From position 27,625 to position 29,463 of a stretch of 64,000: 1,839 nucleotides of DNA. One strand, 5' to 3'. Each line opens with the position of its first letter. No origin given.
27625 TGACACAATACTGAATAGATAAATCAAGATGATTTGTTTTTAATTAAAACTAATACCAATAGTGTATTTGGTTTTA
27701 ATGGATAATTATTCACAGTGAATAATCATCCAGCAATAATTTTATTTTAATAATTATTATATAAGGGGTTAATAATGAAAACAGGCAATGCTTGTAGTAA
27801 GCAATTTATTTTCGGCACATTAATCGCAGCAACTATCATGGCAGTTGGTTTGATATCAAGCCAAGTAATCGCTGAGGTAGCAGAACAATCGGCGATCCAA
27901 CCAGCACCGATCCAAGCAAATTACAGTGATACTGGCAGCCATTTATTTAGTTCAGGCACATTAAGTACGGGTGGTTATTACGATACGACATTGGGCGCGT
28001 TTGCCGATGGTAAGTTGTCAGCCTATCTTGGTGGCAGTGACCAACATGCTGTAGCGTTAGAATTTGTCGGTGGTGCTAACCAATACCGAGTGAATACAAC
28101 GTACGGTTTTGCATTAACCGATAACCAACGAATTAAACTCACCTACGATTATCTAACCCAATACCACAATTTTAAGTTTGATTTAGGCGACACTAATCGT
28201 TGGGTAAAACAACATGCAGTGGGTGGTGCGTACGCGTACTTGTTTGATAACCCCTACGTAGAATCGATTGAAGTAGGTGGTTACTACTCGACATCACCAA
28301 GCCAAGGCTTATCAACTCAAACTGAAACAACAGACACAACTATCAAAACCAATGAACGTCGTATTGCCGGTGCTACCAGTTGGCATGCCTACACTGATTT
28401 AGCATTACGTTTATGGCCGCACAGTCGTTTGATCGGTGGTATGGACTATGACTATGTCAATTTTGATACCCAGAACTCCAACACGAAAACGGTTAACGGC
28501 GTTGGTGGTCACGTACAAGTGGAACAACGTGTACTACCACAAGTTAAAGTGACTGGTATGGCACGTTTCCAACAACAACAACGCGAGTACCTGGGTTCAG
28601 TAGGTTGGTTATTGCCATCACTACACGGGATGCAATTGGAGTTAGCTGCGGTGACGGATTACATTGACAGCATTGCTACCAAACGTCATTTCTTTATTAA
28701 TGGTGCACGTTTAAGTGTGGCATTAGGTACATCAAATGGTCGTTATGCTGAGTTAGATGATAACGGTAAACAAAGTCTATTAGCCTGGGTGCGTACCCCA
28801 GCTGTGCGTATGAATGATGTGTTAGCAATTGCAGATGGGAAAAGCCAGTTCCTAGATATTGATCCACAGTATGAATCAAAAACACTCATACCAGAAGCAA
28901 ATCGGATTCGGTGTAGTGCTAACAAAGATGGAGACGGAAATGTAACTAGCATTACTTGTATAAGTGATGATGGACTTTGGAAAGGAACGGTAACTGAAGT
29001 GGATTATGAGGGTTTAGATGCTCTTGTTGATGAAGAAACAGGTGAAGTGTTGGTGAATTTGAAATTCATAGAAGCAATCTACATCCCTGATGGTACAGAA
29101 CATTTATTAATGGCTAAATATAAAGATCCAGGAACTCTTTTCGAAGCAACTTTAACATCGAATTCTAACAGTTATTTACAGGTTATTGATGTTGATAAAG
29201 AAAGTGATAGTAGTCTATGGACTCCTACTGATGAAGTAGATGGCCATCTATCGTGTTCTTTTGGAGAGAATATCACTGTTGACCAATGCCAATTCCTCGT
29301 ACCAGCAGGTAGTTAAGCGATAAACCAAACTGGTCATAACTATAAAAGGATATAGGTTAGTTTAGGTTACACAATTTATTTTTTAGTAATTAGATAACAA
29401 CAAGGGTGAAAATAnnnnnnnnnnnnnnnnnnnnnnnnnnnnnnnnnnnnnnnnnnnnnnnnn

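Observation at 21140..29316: Two paralogous secreted beta-rich proteins flanking the IS66-disrupted ATPase, a lineage-specific family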

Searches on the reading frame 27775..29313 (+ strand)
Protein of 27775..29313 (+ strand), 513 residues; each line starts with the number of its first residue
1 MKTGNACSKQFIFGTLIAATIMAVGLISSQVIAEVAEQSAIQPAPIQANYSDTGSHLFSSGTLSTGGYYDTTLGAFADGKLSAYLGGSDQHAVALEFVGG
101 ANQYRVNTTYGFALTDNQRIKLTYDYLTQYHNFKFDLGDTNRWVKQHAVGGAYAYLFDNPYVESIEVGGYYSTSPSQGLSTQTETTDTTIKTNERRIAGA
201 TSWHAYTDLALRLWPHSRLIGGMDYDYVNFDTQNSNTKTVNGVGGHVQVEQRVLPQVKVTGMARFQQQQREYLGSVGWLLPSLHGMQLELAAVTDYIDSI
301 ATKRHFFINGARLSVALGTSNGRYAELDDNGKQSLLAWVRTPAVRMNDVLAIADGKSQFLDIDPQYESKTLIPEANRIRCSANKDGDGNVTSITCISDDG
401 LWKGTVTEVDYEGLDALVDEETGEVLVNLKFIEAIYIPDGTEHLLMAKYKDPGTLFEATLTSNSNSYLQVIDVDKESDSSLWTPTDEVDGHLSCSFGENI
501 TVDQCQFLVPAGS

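Call 4: search_protein_families(library=pfam, proteins=[window:27775-29313:+], max_evalue=1)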
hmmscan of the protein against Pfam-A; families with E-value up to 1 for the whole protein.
window:27775-29313:+ (513 aa): 0 families

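Call 5: search_protein_families(library=ncbifam, proteins=[window:27775-29313:+], max_evalue=1)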
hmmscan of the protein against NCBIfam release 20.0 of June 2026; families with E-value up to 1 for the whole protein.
window:27775-29313:+ (513 aa): 0 families

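Call 6: find_homologous_proteins(query=window:27775-29313:+, max_evalue=0.001)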
Query window:27775-29313:+ (513 aa): 9 proteins with E <= 0.001 among 8000 candidates.
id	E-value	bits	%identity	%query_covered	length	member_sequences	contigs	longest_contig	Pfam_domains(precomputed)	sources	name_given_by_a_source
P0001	0.0e+0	1168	100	100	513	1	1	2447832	-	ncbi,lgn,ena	-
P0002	9.3e-101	356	51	68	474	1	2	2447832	-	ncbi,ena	-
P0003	2.5e-98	348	47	68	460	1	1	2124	-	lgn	-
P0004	4.5e-95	337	47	69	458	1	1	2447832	-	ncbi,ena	-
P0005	1.3e-92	329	46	65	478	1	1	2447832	-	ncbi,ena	-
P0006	2.9e-92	328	44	73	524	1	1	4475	-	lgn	-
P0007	1.4e-89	319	47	67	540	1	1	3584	-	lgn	-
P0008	4.2e-87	311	43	77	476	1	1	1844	-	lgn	-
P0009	1.3e-44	171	32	73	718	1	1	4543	-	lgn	-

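Call 7: search_solved_structures(query=window:27775-29313:+, max_evalue=10)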
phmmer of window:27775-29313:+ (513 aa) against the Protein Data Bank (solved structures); distinct sequences matched with E-value up to 10: 3.
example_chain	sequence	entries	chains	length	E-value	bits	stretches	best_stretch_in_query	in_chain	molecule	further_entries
8zex_A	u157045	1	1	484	0.81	11.6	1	196-268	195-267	HaloKbp1a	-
3dcz_A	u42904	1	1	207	0.89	11.4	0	417-468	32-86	putative RnfG subunit of electron transport complex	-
1wgv_A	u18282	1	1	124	0.9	11.4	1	300-356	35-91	KIAA1068 protein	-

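Call 14: find_encoding_contigs(protein=P0001, flank=3000, max_places=3)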
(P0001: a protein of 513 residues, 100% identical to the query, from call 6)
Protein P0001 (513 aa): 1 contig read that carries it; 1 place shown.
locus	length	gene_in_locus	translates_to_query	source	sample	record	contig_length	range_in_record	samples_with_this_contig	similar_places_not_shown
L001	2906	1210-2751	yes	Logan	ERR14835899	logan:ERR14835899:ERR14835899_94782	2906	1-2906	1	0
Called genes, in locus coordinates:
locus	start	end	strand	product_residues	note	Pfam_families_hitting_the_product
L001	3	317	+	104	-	?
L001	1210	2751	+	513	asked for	-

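Call 16: find_related_loci(query=A1, collection=genome_contigs, flank=8000)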
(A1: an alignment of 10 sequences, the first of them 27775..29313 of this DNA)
Query A1 (513 aa) in genome_contigs; peptide patterns used: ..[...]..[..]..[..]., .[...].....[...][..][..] (x = any residue, [..] = any of these).
47 stretches matched a pattern; 5 encode a relative of the query (tblastn E <= 1e-3); 5 distinct loci.
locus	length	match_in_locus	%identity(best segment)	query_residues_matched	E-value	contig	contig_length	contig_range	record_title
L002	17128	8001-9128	40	10-378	4e-79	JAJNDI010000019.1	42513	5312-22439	MAG: Gammaproteobacteria bacterium isolate C_No_T20_B_bin.24 scaffold_1098, whole genome shotgun sequence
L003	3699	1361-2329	42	57-370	1e-73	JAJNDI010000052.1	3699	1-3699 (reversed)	MAG: Gammaproteobacteria bacterium isolate C_No_T20_B_bin.24 scaffold_33208, whole genome shotgun sequence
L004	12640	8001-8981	39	57-388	6e-71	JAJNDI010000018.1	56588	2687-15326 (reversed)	MAG: Gammaproteobacteria bacterium isolate C_No_T20_B_bin.24 scaffold_1079, whole genome shotgun sequence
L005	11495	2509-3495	33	70-395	2e-49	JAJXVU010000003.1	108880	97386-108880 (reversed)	MAG: Proteobacteria bacterium isolate BP5.bin43 NODE_211_length_108880_cov_2.243009, whole genome shotgun sequence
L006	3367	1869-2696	36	88-356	2e-44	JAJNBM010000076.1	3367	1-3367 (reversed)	MAG: Gammaproteobacteria bacterium isolate C_No_T20_B_bin.126 scaffold_39140, whole genome shotgun sequence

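Call 20: predict_structure(alignment_id=A1)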
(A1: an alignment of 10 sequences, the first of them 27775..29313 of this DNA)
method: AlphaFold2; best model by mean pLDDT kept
length: 513 residues; sequences in the alignment: 10
mean_pLDDT: 69.4   pTM: 0.52
mean pLDDT of the five models: 69.4, 67.6, 67.1, 66.7, 64.1
residues with pLDDT >= 90: 44; 70-90: 264; 50-70: 107; < 50: 98
segments of 3 or more residues with pLDDT < 50: 1-11, 25-87, 352-363, 474-479
pLDDT, mean of each block of 10 residues (from residue 1): 40 56 49 31 25 28 30 31 44 88 86 86 88 68 82 87 86 76 54 67 85 84 83 60 86 90 83 91 83 86 78 82 76 84 74 43 52 83 79 83 73 66 76 80 79 81 67 50 65 70 70 56
secondary structure, 60 per line:
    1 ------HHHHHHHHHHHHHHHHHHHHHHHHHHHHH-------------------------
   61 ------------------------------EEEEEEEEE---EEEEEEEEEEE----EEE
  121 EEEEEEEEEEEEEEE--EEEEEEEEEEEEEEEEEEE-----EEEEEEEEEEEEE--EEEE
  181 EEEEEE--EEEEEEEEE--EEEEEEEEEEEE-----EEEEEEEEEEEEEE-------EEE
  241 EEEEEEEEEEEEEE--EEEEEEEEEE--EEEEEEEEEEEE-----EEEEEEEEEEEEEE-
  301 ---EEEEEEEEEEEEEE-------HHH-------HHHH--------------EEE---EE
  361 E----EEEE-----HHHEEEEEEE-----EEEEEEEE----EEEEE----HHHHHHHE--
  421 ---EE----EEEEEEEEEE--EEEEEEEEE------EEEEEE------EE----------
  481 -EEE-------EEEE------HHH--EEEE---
elements in order: H7-35 E91-99 E103-113 E118-135 E138-156 E162-174 E177-186 E189-197 E200-211 E217-230 E238-254 E257-266 E269-280 E286-299 E304-317 H335-338 E353-355 E359-361 E366-369 E378-384 E390-397 E402-406 H411-417 E430-439 E442-450 E457-462 E482-484 E492-495 E507-510

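Call 27: search_protein_families(library=pfam, proteins=[L002:9494-12316:+, L004:3211-7443:+, L004:9340-10905:+, L002:7998-9437:+, L005:2332-3930:+, L005:597-1769:+, L002:12432-13841:+], max_evalue=1)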
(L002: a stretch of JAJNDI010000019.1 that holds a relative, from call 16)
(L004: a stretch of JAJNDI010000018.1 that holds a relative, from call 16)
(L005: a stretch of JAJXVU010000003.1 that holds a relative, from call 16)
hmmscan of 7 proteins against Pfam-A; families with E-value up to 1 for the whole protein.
L002:9494-12316:+ (941 aa): 2 families
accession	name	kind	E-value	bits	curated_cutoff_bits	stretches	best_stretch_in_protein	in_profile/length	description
PF23883.1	DUF7236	-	0.099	13.2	27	1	775-835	40-97/104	Family of unknown function (DUF7236)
PF14575.11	EphA2_TM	-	0.86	10.8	28.9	0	571-607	3-39/74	Ephrin type-A receptor 2 transmembrane domain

L004:3211-7443:+ (1411 aa): 0 families

L004:9340-10905:+ (522 aa): 0 families

L002:7998-9437:+ (480 aa): 0 families

L005:2332-3930:+ (533 aa): 1 family
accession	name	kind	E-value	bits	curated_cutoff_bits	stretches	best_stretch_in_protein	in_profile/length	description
PF11276.14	DUF3078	-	0.046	14.5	25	1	268-322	7-59/92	Protein of unknown function (DUF3078)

L005:597-1769:+ (391 aa): 1 family
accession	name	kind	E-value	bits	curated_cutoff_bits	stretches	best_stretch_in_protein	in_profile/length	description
PF01925.25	TauE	-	0.053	13.6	32.6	1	138-261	19-150/237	Sulfite exporter TauE/SafE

L002:12432-13841:+ (470 aa): 0 families

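Call 31: search_protein_representatives(alignment_id=A1)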
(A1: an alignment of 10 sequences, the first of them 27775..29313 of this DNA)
Query: 10 sequences, 484 profile positions. Proteins with E-value up to 0.001 (for the whole library): 774; up to 1e-10: 678; up to 1e-30: 457. The best 150 are listed.
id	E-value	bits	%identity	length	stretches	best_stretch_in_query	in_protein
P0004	4.9e-199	678.7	-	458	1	1-470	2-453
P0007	1.1e-194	664.4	-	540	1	3-483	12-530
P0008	2.5e-187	640.1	-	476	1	10-482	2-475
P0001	1.9e-182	624.0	-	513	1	1-482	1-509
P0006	7.7e-181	618.7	-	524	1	6-483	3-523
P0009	2.0e-161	554.7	-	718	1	1-483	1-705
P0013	3.6e-161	553.9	-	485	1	36-482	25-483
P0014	1.5e-149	515.5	-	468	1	15-480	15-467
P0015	4.3e-134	464.5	-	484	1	7-481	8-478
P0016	6.6e-133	460.6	-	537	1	66-482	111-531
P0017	5.4e-128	444.4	-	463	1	14-369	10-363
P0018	4.0e-126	438.3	-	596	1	63-469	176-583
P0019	1.2e-110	387.2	-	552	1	13-482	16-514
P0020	7.0e-106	371.5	-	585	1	57-482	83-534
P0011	1.1e-103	364.3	-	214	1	133-340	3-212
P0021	4.9e-90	319.2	-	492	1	60-461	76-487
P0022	1.3e-88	314.6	-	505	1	35-480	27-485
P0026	9.6e-84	298.5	-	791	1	47-482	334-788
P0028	4.5e-77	276.5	-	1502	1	35-375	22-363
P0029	9.6e-73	262.2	-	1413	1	18-366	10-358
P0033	1.8e-67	244.8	-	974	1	25-397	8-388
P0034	2.5e-67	244.4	-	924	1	73-469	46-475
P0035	3.2e-67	244.0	-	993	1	38-382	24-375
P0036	8.6e-66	239.3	-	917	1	34-382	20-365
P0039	3.1e-63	230.9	-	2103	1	41-369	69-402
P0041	1.4e-62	228.7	-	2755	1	42-367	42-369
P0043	2.1e-62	228.1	-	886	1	70-367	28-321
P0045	1.8e-61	225.0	-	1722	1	18-433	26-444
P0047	3.5e-61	224.1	-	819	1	66-377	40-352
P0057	1.5e-57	212.1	-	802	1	51-377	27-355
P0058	1.7e-57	211.9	-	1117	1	52-366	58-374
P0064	1.6e-55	205.5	-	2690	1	47-369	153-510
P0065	1.7e-55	205.3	-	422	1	72-367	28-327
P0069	6.7e-55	203.4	-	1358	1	37-373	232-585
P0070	1.1e-54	202.7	-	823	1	46-373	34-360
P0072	3.4e-54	201.0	-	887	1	9-368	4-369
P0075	1.5e-53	199.0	-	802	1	58-374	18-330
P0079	4.3e-53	197.4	-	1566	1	58-370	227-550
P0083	2.5e-52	194.9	-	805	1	15-375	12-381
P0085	6.0e-52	193.7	-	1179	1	48-370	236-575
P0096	1.7e-50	188.9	-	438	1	79-374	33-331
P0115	5.8e-48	180.5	-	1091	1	70-367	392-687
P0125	2.9e-47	178.2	-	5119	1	34-464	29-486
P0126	3.4e-47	178.0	-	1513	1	41-367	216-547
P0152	2.8e-45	171.7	-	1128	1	65-377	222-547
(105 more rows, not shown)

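Call 34: search_protein_families(library=pfam, proteins=[P0028, P0029, P0033, P0039, P0045, P0058, P0065, P0096], max_evalue=0.01)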
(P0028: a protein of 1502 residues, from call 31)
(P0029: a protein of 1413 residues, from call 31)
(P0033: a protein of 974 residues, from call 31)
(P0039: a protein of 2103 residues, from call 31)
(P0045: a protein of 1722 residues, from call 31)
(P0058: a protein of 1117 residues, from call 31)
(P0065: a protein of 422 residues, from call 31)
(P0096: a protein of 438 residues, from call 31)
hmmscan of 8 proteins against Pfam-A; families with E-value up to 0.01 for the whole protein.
P0028 (1502 aa): 4 families
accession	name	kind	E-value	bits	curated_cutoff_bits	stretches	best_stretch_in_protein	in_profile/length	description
PF05345.18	He_PIG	-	1.1e-110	362.8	24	10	366-448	8-95/96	Putative Ig domain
PF17963.7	Big_9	-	2.1e-14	54.6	23.6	1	770-849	9-88/89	Bacterial Ig domain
PF18981.6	InlK_D3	-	1.2e-07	32.1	25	0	727-751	44-68/75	Internalin K domain (D3/D4)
PF00801.26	PKD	-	0.00023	21.6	23.5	0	1179-1213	36-72/80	PKD domain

P0029 (1413 aa): 3 families
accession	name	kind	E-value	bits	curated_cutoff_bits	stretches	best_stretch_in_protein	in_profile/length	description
PF05345.18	He_PIG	-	5.4e-80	264.4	24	9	684-762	8-95/96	Putative Ig domain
PF18957.6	RibLong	-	1.3e-05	26.3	27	0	1046-1098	34-90/93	Long Rib domain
PF24908.1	Ig_SIBA-E_2nd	-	8.4e-05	23.1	27.8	0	710-755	36-81/117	Integrin beta-like protein A-E, second Ig-like domain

P0033 (974 aa): 0 families

P0039 (2103 aa): 1 family
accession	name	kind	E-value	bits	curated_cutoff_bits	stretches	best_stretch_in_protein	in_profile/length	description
PF05345.18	He_PIG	-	1.7e-24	86.5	24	2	407-491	5-95/96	Putative Ig domain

P0045 (1722 aa): 6 families
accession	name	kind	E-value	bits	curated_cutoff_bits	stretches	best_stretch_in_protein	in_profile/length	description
PF02369.22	Big_1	-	4.5e-08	33.5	34.9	2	663-715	34-84/93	Bacterial Ig-like domain (group 1)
PF09134.16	Invasin_D3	-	0.00015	22.6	33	0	1476-1540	3-61/98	Invasin, domain 3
PF18565.7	Glyco_hydro2_C5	-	0.00057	20.1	32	0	975-1005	14-44/103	Glycoside hydrolase family 2 C-terminal domain 5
PF16640.11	Big_3_5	-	0.0011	19.9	35.5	1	637-710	4-68/88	Bacterial Ig-like domain (group 3)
PF17789.7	MG4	-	0.0012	19.4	24.7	0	1189-1257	18-80/95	Macroglobulin domain MG4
PF05688.17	BIg21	-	0.0035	18.3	27.4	0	1507-1558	31-88/109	Bacterial Immunoglobulin-like 21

P0058 (1117 aa): 1 family
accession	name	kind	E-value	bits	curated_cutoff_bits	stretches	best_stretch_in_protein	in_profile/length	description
PF01833.30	TIG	-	2.7e-33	114.3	20.9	4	377-463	3-84/84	IPT/TIG domain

P0065 (422 aa): 0 families

P0096 (438 aa): 0 families

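Call 39: search_solved_structures(query=A2, max_evalue=10, show_alignments=3)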
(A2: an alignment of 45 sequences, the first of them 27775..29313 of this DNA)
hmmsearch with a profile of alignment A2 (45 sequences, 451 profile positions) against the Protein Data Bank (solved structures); distinct sequences matched with E-value up to 10: 0.

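Call 44: find_encoding_contigs(protein=P0002, flank=8000, max_places=3)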
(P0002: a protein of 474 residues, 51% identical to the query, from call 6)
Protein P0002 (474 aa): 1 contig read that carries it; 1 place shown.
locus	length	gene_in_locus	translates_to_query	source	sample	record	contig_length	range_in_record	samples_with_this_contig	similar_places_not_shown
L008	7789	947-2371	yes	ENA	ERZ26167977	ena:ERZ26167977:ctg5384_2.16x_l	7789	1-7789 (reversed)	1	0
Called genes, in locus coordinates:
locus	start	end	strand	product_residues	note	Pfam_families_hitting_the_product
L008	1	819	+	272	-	PF27507:DjlA_TM, PF05099:TerB, PF00226:DnaJ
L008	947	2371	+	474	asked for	-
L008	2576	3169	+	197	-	-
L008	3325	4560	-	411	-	PF01266:DAO (faint), PF01494:FAD_binding_3, PF05834:Lycopene_cycl (faint), PF07992:Pyr_redox_2 (faint), PF13454:NAD_binding_9 (faint)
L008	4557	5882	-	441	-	PF05195:AMP_N, PF00557:Peptidase_M24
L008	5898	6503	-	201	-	PF03695:UPF0149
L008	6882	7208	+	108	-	-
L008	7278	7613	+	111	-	PF06005:ZapB (weak)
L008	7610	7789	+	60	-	?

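Call 45: find_encoding_contigs(protein=P0006, flank=8000, max_places=3)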
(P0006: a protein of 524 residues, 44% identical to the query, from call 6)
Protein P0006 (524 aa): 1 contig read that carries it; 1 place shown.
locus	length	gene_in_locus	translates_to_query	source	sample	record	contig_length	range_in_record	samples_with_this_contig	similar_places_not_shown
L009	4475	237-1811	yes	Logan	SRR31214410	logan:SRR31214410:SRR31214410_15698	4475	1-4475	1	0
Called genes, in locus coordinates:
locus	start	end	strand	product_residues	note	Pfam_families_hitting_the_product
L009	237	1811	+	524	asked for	-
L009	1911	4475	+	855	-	?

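Call 48: find_encoding_contigs(protein=P0009, flank=8000, max_places=3)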
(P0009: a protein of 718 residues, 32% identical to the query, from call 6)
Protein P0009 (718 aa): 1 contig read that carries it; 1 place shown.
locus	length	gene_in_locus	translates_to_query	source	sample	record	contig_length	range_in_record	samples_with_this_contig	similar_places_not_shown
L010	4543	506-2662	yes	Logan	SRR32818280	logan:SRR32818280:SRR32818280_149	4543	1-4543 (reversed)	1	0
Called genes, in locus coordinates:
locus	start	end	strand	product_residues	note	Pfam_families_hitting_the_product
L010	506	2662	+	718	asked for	-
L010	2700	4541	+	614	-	?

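Call 49: find_encoding_contigs(protein=P0007, flank=8000, max_places=3)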
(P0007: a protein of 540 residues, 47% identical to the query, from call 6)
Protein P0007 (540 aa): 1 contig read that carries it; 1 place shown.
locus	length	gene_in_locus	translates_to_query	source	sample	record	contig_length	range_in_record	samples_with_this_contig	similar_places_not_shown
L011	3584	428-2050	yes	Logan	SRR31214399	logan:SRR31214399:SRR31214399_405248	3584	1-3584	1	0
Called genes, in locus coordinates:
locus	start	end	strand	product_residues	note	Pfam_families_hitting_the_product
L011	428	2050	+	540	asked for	-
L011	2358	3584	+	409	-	?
